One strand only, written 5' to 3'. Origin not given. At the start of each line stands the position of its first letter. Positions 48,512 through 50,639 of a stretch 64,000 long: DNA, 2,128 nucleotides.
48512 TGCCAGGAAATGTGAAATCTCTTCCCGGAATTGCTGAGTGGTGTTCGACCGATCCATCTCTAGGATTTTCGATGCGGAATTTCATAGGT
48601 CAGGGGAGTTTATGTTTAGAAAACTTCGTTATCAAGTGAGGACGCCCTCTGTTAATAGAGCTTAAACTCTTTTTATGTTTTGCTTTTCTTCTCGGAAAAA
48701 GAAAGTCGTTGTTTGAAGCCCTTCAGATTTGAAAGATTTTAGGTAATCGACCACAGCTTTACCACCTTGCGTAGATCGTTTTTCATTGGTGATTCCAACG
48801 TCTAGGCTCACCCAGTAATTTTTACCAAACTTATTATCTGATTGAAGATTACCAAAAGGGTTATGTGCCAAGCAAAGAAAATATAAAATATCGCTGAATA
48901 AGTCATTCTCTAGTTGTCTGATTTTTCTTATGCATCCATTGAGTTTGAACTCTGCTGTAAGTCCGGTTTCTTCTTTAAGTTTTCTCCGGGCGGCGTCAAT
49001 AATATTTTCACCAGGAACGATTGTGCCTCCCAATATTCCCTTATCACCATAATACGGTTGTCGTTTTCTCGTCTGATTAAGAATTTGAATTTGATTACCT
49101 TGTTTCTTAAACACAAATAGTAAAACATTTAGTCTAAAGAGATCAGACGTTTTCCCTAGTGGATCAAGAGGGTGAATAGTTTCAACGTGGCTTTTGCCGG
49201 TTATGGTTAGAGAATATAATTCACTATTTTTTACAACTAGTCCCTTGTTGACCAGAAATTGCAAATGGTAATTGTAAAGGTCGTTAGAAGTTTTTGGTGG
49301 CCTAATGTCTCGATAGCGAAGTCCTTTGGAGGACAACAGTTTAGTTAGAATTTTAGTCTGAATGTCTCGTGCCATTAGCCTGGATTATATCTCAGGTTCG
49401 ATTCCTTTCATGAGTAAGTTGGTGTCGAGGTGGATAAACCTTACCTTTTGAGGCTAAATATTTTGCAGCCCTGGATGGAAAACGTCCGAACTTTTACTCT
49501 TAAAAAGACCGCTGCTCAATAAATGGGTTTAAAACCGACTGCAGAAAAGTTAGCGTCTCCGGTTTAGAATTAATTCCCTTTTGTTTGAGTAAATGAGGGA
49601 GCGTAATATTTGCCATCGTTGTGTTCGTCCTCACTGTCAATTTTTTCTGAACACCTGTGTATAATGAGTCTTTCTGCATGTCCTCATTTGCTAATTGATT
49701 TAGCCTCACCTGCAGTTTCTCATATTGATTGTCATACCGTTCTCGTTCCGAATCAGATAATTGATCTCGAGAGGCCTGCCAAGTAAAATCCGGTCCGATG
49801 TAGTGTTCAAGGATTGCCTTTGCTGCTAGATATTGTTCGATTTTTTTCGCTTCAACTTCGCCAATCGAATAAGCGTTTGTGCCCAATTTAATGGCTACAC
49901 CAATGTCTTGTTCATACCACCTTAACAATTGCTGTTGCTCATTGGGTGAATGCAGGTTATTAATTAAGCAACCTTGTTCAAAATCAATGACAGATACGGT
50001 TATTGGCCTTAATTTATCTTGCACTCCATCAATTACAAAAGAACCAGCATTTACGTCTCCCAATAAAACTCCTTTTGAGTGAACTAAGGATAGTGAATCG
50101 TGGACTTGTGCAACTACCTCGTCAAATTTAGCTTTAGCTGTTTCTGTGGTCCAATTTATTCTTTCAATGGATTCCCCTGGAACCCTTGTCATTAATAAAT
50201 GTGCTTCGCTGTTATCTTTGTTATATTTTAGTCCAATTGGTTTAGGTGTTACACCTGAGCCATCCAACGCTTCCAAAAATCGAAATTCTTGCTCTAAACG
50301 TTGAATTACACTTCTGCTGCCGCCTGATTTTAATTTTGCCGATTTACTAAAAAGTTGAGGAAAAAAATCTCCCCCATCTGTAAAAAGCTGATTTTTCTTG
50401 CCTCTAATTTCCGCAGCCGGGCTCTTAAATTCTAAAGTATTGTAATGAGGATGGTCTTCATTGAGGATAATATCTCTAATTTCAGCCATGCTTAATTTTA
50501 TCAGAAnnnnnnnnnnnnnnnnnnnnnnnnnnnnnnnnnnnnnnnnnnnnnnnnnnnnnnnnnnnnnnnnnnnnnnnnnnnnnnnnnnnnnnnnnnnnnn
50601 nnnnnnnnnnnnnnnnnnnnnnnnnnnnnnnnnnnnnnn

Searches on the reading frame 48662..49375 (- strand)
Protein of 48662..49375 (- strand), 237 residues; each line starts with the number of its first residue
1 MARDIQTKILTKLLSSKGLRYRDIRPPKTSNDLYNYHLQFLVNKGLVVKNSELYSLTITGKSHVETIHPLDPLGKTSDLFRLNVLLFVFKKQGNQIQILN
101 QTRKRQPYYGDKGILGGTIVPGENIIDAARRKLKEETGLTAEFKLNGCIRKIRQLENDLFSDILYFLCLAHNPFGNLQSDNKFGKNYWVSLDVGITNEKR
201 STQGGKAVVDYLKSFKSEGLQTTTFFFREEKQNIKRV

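Call 8: search_protein_families(library=pfam, proteins=[window:48662-49375:-], max_evalue=0.001)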
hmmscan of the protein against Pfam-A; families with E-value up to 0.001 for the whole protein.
window:48662-49375:- (237 aa): 1 family
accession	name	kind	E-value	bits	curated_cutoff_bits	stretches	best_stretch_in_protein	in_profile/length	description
PF00293.34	NUDIX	-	3.4e-10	40.5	21.1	1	80-192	2-116/134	NUDIX domain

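Call 10: search_protein_families(library=padloc, proteins=[window:48662-49375:-], max_evalue=1)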
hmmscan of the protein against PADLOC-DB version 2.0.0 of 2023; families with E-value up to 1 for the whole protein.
window:48662-49375:- (237 aa): 1 family
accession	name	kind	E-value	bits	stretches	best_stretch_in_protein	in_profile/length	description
PDLC02930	NDT_II-A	-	0.0089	13.6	1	5-86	195-267/272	-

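Call 26: list_cluster_members(proteins=[P0001, window:48662-49375:-, window:49500-50489:-, window:41932-43242:+])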
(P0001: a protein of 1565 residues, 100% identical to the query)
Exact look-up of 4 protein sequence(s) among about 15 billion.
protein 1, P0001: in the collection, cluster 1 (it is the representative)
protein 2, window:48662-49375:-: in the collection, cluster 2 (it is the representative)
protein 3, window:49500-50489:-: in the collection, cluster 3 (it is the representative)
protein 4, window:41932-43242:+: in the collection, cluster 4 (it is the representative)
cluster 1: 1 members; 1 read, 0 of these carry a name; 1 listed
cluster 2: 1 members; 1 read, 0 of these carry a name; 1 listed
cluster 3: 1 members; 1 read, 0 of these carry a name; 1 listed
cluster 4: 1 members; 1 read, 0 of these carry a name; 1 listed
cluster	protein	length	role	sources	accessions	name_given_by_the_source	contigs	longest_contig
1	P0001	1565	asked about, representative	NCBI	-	-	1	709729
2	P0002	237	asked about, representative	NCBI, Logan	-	-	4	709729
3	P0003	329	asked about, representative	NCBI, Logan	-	-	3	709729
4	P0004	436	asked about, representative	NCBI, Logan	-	-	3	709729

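Call 65: search_protein_families(library=ncbifam, proteins=[window:48662-49375:-], max_evalue=0.00001)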
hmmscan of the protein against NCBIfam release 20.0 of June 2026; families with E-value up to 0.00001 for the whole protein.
window:48662-49375:- (237 aa): 0 families

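Call 91: search_protein_families(library=phrogs, proteins=[window:48662-49375:-], max_evalue=0.01)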
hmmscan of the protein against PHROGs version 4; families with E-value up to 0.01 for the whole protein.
window:48662-49375:- (237 aa): 3 families
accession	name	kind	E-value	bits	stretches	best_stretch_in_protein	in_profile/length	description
phrog_1198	-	other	4.8e-08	34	1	61-172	16-127/253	MutT/NUDIX hydrolase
phrog_1185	-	other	0.00058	20.4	1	107-142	181-211/301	nudix hydrolase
phrog_10313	-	other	0.0082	16.9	0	76-144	6-72/159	nudix hydrolase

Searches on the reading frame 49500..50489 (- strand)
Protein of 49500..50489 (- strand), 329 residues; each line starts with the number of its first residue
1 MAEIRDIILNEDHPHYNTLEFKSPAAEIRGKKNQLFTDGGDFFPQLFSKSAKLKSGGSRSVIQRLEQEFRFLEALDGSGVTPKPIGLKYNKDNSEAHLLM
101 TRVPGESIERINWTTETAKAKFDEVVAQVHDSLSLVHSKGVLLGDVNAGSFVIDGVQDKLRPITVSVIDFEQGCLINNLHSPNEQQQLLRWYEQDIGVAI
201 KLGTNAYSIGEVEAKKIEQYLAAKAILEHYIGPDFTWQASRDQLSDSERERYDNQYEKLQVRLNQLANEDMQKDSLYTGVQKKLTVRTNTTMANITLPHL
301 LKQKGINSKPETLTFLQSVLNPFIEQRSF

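Call 8: search_protein_families(library=pfam, proteins=[window:49500-50489:-], max_evalue=0.001)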
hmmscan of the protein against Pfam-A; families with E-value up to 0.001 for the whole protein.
window:49500-50489:- (329 aa): 1 family
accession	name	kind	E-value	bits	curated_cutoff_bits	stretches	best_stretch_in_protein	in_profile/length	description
PF01636.29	APH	-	0.00026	21.3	23.2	0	62-133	34-104/239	Phosphotransferase enzyme family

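Call 10: search_protein_families(library=padloc, proteins=[window:49500-50489:-], max_evalue=1)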
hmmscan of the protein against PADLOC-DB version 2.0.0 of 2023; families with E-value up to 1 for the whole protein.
window:49500-50489:- (329 aa): 5 families
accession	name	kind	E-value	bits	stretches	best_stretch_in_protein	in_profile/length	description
PDLC03920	MkoA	-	7.7e-05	19.1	1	60-187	50-185/1112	-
PDLC04053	PD-T4-6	-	0.001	16.6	1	61-170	52-155/311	-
PDLC04042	PD-T4-6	-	0.007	14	1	58-170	49-153/292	-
PDLC03276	MTase_II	-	0.0076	13.6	1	183-279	34-125/404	Type II methyltransferase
PDLC01088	C3a189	-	0.038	10.5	1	58-170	38-144/840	kinase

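Call 65: search_protein_families(library=ncbifam, proteins=[window:49500-50489:-], max_evalue=0.00001)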
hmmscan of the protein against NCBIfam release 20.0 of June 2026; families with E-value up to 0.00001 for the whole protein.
window:49500-50489:- (329 aa): 2 families
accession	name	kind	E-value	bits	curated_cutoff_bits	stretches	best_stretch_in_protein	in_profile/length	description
NF038150.1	lanthi_synth_IV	equivalog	1.3e-06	27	650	1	59-171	233-343/851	class IV lanthionine synthetase LanL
NF038151.1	lanthi_synth_III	equivalog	3.1e-06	25.9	575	1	58-175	263-385/833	class III lanthionine synthetase LanKC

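Call 91: search_protein_families(library=phrogs, proteins=[window:49500-50489:-], max_evalue=0.01)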
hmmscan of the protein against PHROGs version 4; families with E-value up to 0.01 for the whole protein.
window:49500-50489:- (329 aa): 0 families
